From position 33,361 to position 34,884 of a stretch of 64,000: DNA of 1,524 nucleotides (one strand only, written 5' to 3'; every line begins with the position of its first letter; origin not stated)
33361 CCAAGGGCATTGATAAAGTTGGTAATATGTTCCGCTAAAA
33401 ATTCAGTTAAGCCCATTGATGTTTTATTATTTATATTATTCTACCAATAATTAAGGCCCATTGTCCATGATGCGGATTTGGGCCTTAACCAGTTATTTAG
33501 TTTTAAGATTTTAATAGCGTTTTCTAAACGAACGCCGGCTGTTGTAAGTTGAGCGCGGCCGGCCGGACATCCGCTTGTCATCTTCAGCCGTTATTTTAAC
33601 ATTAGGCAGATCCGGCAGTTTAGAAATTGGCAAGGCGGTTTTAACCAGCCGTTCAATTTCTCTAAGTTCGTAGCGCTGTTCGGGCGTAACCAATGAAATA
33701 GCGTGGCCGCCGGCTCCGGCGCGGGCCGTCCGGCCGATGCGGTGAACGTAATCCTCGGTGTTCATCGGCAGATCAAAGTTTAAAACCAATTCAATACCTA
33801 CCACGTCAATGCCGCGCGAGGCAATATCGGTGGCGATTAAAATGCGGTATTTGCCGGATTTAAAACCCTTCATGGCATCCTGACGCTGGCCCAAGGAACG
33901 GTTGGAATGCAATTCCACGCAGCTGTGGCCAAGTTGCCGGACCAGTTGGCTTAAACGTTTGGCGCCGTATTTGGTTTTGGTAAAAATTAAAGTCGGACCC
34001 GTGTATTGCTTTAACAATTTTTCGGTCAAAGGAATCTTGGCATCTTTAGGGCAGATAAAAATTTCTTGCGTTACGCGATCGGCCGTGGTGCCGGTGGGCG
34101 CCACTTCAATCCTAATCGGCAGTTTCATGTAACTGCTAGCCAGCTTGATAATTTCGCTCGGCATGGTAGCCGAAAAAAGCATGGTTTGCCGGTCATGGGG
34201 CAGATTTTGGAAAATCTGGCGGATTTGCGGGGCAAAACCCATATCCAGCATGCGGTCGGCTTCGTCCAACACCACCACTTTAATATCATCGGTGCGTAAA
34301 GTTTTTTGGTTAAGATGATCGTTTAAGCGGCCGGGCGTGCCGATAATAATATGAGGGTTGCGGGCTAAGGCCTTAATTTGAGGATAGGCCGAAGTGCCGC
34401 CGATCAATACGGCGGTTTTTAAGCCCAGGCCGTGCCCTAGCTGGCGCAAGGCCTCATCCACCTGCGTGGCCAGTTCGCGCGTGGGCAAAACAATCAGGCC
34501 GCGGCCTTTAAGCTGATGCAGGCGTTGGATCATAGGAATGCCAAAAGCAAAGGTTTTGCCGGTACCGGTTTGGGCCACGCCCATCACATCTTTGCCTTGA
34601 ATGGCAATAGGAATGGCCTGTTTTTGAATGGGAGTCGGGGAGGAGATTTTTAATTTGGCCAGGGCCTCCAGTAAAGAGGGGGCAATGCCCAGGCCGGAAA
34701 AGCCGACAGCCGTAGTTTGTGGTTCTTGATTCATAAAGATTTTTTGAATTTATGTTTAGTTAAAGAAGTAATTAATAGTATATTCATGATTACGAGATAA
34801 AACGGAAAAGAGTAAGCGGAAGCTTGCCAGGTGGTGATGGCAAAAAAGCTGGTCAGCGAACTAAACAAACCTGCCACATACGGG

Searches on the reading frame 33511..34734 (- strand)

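Call 58: search_protein_families(library=pfam, proteins=[window:33511-34734:-], max_evalue=0.00001)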
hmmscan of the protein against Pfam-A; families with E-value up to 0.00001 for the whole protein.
window:33511-34734:- (407 aa): 3 families
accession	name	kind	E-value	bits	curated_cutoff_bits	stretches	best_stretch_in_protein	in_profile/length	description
PF00270.35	DEAD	-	1.4e-52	178.3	26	1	34-195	1-164/167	DEAD/DEAH box helicase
PF00271.37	Helicase_C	-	1.4e-28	99.8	23.5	1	236-340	5-110/110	Helicase conserved C-terminal domain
PF04851.21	ResIII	-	3.5e-11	43.7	22.5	1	34-191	5-162/164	Type III restriction enzyme, res subunit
